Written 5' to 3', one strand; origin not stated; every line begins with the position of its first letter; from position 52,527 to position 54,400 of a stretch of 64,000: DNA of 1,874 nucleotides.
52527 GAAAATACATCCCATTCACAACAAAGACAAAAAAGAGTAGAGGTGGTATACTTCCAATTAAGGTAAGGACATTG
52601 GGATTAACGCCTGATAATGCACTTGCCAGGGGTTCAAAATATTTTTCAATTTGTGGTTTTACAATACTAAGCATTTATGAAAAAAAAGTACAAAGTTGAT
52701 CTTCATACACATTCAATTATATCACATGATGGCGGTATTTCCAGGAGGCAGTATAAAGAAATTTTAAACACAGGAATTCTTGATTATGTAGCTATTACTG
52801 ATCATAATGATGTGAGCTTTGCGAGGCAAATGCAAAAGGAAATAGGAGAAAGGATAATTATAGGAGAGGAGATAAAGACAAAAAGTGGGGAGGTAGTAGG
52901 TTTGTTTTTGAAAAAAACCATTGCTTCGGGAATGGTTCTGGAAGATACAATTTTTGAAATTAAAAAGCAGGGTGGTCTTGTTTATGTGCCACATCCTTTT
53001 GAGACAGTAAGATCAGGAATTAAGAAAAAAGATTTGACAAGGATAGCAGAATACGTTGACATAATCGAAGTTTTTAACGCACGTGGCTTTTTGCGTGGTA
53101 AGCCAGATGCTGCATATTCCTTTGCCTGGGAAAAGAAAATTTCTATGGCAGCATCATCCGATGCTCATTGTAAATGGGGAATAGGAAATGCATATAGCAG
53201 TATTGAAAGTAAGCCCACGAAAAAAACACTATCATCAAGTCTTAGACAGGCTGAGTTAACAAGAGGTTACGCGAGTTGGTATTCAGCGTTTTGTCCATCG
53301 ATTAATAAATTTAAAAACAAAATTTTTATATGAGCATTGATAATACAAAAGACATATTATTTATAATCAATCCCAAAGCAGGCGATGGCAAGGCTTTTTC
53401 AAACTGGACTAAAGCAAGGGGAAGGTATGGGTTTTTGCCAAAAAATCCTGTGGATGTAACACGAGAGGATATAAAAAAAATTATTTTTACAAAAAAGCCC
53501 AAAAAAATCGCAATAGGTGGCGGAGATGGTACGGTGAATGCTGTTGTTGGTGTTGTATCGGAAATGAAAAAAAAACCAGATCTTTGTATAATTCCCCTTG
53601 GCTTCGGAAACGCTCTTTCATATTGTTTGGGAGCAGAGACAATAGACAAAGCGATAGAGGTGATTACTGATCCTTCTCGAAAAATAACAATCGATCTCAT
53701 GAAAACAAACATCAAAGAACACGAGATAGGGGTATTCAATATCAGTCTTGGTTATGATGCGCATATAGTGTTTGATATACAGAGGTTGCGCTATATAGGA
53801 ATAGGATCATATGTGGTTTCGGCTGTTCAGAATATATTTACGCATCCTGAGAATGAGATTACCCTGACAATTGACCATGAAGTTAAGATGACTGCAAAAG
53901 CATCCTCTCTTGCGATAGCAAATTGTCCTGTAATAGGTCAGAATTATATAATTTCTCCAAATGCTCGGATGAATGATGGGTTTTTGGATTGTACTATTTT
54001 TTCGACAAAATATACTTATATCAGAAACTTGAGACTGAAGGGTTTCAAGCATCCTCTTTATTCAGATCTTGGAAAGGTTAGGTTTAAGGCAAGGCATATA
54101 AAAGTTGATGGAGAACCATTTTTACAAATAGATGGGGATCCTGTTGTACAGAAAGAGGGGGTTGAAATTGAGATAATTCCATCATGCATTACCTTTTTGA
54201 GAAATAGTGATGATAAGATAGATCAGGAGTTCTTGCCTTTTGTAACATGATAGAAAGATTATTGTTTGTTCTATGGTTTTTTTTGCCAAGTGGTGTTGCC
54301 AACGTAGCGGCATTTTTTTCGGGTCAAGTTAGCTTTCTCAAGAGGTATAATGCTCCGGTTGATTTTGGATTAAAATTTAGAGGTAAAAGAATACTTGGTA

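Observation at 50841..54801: Compact inositol phospholipid head-group module with archaeal-type parts: MIPS, PIP-synthase-like transferase, PHP phosphatase, DAG kinase and a CarS-like cytidylyltransferase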

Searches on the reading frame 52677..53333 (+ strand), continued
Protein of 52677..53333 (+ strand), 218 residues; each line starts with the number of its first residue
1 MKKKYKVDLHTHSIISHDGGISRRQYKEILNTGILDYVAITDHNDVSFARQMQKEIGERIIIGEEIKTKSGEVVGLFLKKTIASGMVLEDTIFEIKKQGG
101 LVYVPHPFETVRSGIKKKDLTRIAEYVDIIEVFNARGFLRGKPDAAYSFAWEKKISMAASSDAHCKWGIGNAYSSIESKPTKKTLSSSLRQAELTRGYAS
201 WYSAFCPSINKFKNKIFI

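Call 71: search_protein_families(library=ncbifam, proteins=[P0494, P0503, P0508, P0502, P0464, P0507, P0473], max_evalue=0.00001)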
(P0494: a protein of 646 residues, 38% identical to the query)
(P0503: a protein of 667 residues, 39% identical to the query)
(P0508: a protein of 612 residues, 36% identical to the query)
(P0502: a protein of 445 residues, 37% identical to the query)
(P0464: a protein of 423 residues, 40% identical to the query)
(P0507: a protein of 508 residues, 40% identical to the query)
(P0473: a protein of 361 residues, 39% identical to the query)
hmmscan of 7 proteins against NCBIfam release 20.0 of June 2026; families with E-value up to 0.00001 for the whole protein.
P0494 (646 aa): 10 families
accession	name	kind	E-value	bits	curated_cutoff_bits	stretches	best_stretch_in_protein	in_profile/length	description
NF038032.1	CehA_McbA_metalo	domain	3.5e-21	75.9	80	1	411-596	5-209/315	CehA/McbA family metallohydrolase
NF041577.1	nside_bi_sphtase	equivalog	9.8e-12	44.6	400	1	410-482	3-79/276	3',5'-nucleoside bisphosphate phosphatase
NF047791.1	RNaseRnm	equivalog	1.3e-10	41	375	0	411-476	3-71/275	RNase RNM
NF041876.1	EPS_EpsE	equivalog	3.6e-07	29.8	400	1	265-365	274-374/389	exopolysaccharide biosynthesis GT4 family glycosyltransferase EpsE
NF041661.1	Cycl_ph_dihydrol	equivalog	4.4e-07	29.5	500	0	412-473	1-63/259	phosphoribosyl 1,2-cyclic phosphate 1,2-diphosphodiesterase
TIGR04063.1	stp3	hypoth_equivalog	9.9e-07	28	442.05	1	300-386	308-395/397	TIGR04063 family PEP-CTERM/XrtA system glycosyltransferase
NF004226.0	PRK05673.1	equivalog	1e-06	26.9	1002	1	411-476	7-75/1146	DNA polymerase III subunit alpha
TIGR00594.1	polc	superfamily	1.8e-06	26.3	434.35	1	411-476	2-70/1022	DNA polymerase III subunit alpha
TIGR03088.1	stp2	hypoth_equivalog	3.2e-06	26.4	409.05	1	280-385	267-372/374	TIGR03088 family PEP-CTERM/XrtA system glycosyltransferase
NF005298.0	PRK06826.1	equivalog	8.9e-06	23.6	1260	0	411-477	6-75/1151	DNA polymerase III subunit alpha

P0503 (667 aa): 9 families
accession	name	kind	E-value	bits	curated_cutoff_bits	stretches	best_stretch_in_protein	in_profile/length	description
NF038032.1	CehA_McbA_metalo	domain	1.2e-19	70.9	80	1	452-645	5-217/315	CehA/McbA family metallohydrolase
NF045780.1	TrlF_fam_ATP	equivalog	3.7e-07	29.3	350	1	453-529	9-101/944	TrlF family AAA-like ATPase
NF005298.0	PRK06826.1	equivalog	5.4e-07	27.7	1260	1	450-513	4-69/1151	DNA polymerase III subunit alpha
NF047791.1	RNaseRnm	equivalog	1.2e-06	28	375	0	452-501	3-51/275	RNase RNM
NF004225.0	PRK05672.1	subfamily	2.2e-06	26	939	1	451-513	6-70/1047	error-prone DNA polymerase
NF041577.1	nside_bi_sphtase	equivalog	2.3e-06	27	400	0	451-514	3-66/276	3',5'-nucleoside bisphosphate phosphatase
TIGR00594.1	polc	superfamily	5.6e-06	24.7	434.35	1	451-510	1-62/1022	DNA polymerase III subunit alpha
NF005617.0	PRK07374.1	equivalog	8e-06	24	1653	1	451-513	3-67/1170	DNA polymerase III subunit alpha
NF007079.0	PRK09532.1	equivalog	8.2e-06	24.3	1525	0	451-497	3-50/876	DNA polymerase III subunit alpha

P0508 (612 aa): 9 families
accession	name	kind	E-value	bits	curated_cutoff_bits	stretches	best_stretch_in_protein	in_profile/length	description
NF047676.1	TeichurnBiosyTuaH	equivalog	3.1e-17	62.6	550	1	36-366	41-377/384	teichuronic acid biosynthesis protein TuaH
NF038032.1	CehA_McbA_metalo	domain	1.8e-14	53.9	80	1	392-565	4-195/315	CehA/McbA family metallohydrolase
TIGR04063.1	stp3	hypoth_equivalog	2.8e-12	46.2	442.05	1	151-366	150-385/397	TIGR04063 family PEP-CTERM/XrtA system glycosyltransferase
NF006702.0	PRK09248.1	domain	7.8e-10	38.7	264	0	390-430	2-42/246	PHP domain-containing protein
NF041577.1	nside_bi_sphtase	equivalog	6.2e-09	35.4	400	1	390-443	1-53/276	3',5'-nucleoside bisphosphate phosphatase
NF047791.1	RNaseRnm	equivalog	1.6e-08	34.1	375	1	393-447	3-61/275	RNase RNM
NF047684.1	TeichurnBiosyTuaC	equivalog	1.6e-07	30.6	550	1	149-363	155-376/391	teichuronic acid biosynthesis protein TuaC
NF045780.1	TrlF_fam_ATP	equivalog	2.2e-07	30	350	1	392-440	7-62/944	TrlF family AAA-like ATPase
TIGR00594.1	polc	superfamily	2e-06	26.1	434.35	1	394-455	3-68/1022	DNA polymerase III subunit alpha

P0502 (445 aa): 10 families
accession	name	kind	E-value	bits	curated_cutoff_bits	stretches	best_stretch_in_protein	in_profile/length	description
NF038032.1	CehA_McbA_metalo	domain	1.9e-20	73.6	80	1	225-415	4-211/315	CehA/McbA family metallohydrolase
NF041577.1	nside_bi_sphtase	equivalog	1.7e-10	40.5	400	1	225-306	3-86/276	3',5'-nucleoside bisphosphate phosphatase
NF047791.1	RNaseRnm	equivalog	1.3e-08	34.5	375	0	226-290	3-68/275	RNase RNM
NF041661.1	Cycl_ph_dihydrol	equivalog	5.1e-08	32.6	500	1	227-289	1-62/259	phosphoribosyl 1,2-cyclic phosphate 1,2-diphosphodiesterase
TIGR04063.1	stp3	hypoth_equivalog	1.5e-07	30.6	442.05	1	123-200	314-394/397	TIGR04063 family PEP-CTERM/XrtA system glycosyltransferase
NF004226.0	PRK05673.1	equivalog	2.3e-07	29.1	1002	1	225-293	6-75/1146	DNA polymerase III subunit alpha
NF001688.0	PRK00448.1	equivalog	3.3e-07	28.2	873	1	221-297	334-411/1445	PolC-type DNA polymerase III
NF041876.1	EPS_EpsE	equivalog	7.5e-07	28.7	400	1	93-184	286-376/389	exopolysaccharide biosynthesis GT4 family glycosyltransferase EpsE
NF005298.0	PRK06826.1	equivalog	7.8e-07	27.2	1260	1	225-294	5-75/1151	DNA polymerase III subunit alpha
TIGR00594.1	polc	superfamily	1.5e-06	26.5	434.35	1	226-292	2-69/1022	DNA polymerase III subunit alpha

P0464 (423 aa): 9 families
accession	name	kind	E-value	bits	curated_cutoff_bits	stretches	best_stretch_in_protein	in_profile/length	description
NF038032.1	CehA_McbA_metalo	domain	1.3e-22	80.7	80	1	193-378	5-209/315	CehA/McbA family metallohydrolase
NF041577.1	nside_bi_sphtase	equivalog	2.8e-11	43.1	400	1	192-258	3-70/276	3',5'-nucleoside bisphosphate phosphatase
NF047791.1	RNaseRnm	equivalog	1.1e-10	41.2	375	0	193-256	3-69/275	RNase RNM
TIGR00594.1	polc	superfamily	1.3e-07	30.1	434.35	1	193-257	2-69/1022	DNA polymerase III subunit alpha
NF004226.0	PRK05673.1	equivalog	1.6e-07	29.6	1002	1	193-258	7-75/1146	DNA polymerase III subunit alpha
NF005298.0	PRK06826.1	equivalog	8.9e-07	26.9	1260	1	193-258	6-74/1151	DNA polymerase III subunit alpha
NF001688.0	PRK00448.1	equivalog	1.4e-06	26.1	873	1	193-262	339-411/1445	PolC-type DNA polymerase III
NF041661.1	Cycl_ph_dihydrol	equivalog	3e-06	26.8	500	0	194-257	1-65/259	phosphoribosyl 1,2-cyclic phosphate 1,2-diphosphodiesterase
NF045780.1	TrlF_fam_ATP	equivalog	9.2e-06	24.6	350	0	194-265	9-96/944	TrlF family AAA-like ATPase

P0507 (508 aa): 8 families
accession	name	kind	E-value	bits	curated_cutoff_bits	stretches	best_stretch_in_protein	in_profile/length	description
NF038032.1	CehA_McbA_metalo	domain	1.6e-19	70.5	80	1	193-383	5-212/315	CehA/McbA family metallohydrolase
NF041577.1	nside_bi_sphtase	equivalog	1.5e-10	40.7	400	1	192-262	3-72/276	3',5'-nucleoside bisphosphate phosphatase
NF047791.1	RNaseRnm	equivalog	1.1e-07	31.3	375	0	193-261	3-72/275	RNase RNM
NF004226.0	PRK05673.1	equivalog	6.9e-07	27.5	1002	1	193-260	7-75/1146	DNA polymerase III subunit alpha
NF041661.1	Cycl_ph_dihydrol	equivalog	6e-06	25.8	500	0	194-257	1-63/259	phosphoribosyl 1,2-cyclic phosphate 1,2-diphosphodiesterase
NF001688.0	PRK00448.1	equivalog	6.1e-06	24.1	873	1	191-262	337-409/1445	PolC-type DNA polymerase III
NF005298.0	PRK06826.1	equivalog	6.3e-06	24.1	1260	1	193-261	6-75/1151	DNA polymerase III subunit alpha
TIGR00594.1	polc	superfamily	6.4e-06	24.5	434.35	0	193-259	2-69/1022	DNA polymerase III subunit alpha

P0473 (361 aa): 9 families
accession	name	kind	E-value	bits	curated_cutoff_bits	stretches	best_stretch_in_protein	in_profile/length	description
NF038032.1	CehA_McbA_metalo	domain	4e-22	79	80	1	37-227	5-214/315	CehA/McbA family metallohydrolase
NF041577.1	nside_bi_sphtase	equivalog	1.3e-12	47.5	400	1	36-112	3-83/276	3',5'-nucleoside bisphosphate phosphatase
NF047791.1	RNaseRnm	equivalog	1e-10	41.3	375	0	37-102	3-71/275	RNase RNM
NF004226.0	PRK05673.1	equivalog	1.1e-07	30.1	1002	1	37-102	7-75/1146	DNA polymerase III subunit alpha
TIGR00594.1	polc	superfamily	1.2e-07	30.2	434.35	1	37-101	2-69/1022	DNA polymerase III subunit alpha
NF045780.1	TrlF_fam_ATP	equivalog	1.1e-06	27.6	350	1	38-112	9-99/944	TrlF family AAA-like ATPase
NF001688.0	PRK00448.1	equivalog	1.7e-06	25.9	873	1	37-104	339-409/1445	PolC-type DNA polymerase III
NF005298.0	PRK06826.1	equivalog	2.4e-06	25.5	1260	1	37-100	6-72/1151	DNA polymerase III subunit alpha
NF041661.1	Cycl_ph_dihydrol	equivalog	3.2e-06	26.7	500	0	38-99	1-63/259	phosphoribosyl 1,2-cyclic phosphate 1,2-diphosphodiesterase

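Call 72: find_related_loci(query=A2, collection=metagenome_contigs, flank=5000)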
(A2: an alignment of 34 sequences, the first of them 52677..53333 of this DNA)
Query A2 (218 aa) in metagenome_contigs; peptide patterns used: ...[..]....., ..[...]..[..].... (x = any residue, [..] = any of these).
324 stretches matched a pattern; 275 encode a relative of the query (tblastn E <= 1e-3); the best 80 are kept; 80 distinct loci.
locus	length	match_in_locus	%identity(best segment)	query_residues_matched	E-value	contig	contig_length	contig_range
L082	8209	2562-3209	56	3-218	3e-83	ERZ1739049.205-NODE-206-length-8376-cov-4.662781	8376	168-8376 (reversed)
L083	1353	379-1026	53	3-218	2e-82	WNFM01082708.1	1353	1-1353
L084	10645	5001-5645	56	4-218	8e-76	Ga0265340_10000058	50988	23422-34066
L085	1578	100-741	54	5-218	3e-79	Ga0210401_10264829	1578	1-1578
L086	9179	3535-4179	53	4-218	2e-75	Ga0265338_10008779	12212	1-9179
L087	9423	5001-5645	53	4-218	5e-75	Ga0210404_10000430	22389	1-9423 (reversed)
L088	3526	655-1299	53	4-218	2e-74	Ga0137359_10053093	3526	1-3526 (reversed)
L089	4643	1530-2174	53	4-218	2e-74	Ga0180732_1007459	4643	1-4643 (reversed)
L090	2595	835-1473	52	5-217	2e-74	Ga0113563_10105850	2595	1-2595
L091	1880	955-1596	51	3-216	4e-76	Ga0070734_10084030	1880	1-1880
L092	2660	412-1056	52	4-218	8e-74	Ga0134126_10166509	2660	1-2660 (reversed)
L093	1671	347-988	52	5-218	9e-76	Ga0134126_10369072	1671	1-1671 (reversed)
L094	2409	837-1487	53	2-218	5e-74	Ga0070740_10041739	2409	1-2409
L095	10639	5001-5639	51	4-216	5e-72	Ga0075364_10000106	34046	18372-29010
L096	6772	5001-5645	51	4-218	6e-72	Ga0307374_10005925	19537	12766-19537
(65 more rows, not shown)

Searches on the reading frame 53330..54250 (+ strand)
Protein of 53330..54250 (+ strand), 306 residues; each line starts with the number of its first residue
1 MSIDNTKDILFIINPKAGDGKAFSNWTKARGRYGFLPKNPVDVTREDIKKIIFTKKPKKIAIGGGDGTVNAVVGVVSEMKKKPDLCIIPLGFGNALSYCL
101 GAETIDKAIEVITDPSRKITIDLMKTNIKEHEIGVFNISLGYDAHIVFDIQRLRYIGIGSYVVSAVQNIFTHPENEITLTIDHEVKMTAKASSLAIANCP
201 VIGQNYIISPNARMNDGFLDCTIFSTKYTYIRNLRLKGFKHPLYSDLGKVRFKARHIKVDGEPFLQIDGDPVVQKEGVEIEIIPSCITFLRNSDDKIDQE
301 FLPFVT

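Call 3: search_protein_families(library=pfam, proteins=[window:53330-54250:+], max_evalue=0.01)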
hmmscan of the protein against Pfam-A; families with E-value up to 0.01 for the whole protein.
window:53330-54250:+ (306 aa): 2 families
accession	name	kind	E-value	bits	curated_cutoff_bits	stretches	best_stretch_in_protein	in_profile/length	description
PF00781.29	DAGK_cat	-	8.2e-16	58.2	23.6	1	9-116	2-116/125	Diacylglycerol kinase catalytic domain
PF19279.4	YegS_C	-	4.8e-14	52.8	27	1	138-290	3-157/158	YegS C-terminal NAD kinase beta sandwich-like domain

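Call 4: search_protein_families(library=ncbifam, proteins=[window:53330-54250:+], max_evalue=0.01)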
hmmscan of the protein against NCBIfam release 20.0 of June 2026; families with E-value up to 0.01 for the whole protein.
window:53330-54250:+ (306 aa): 11 families
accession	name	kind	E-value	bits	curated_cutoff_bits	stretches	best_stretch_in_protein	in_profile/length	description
TIGR00147.1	TIGR00147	subfamily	2.4e-24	85.8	118.65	1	54-288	55-291/296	YegS/Rv2252/BmrU family lipid kinase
NF009602.0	PRK13054.1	equivalog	8.7e-20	71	284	1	56-288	56-289/301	lipid kinase YegS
NF002033.0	PRK00861.1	subfamily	4.2e-19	68.3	293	1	5-296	10-309/328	putative lipid kinase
NF009604.0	PRK13057.1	equivalog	4.3e-17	62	274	1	5-288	7-291/302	lipid kinase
NF009025.0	PRK12361.1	equivalog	4.9e-16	58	505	1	7-291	242-539/546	hypothetical protein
NF009605.0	PRK13059.1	equivalog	2.5e-14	52.9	313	1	10-288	5-288/295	putative lipid kinase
NF009603.0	PRK13055.1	subfamily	5.9e-13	48.5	342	1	63-226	66-229/335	diacylglycerol kinase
TIGR03702.1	lip_kinase_YegS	equivalog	5.2e-12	45.4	387.45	1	58-287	54-284/295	lipid kinase YegS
NF008882.0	PRK11914.1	equivalog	1.5e-10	40.8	302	1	8-293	10-304/306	diacylglycerol kinase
NF009874.0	PRK13337.1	equivalog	3.3e-10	39.3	385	1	60-225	62-225/305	diacylglycerol kinase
NF040993.1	MamU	equivalog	1.1e-07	31.6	400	1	58-221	61-220/296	lipid kinase MamU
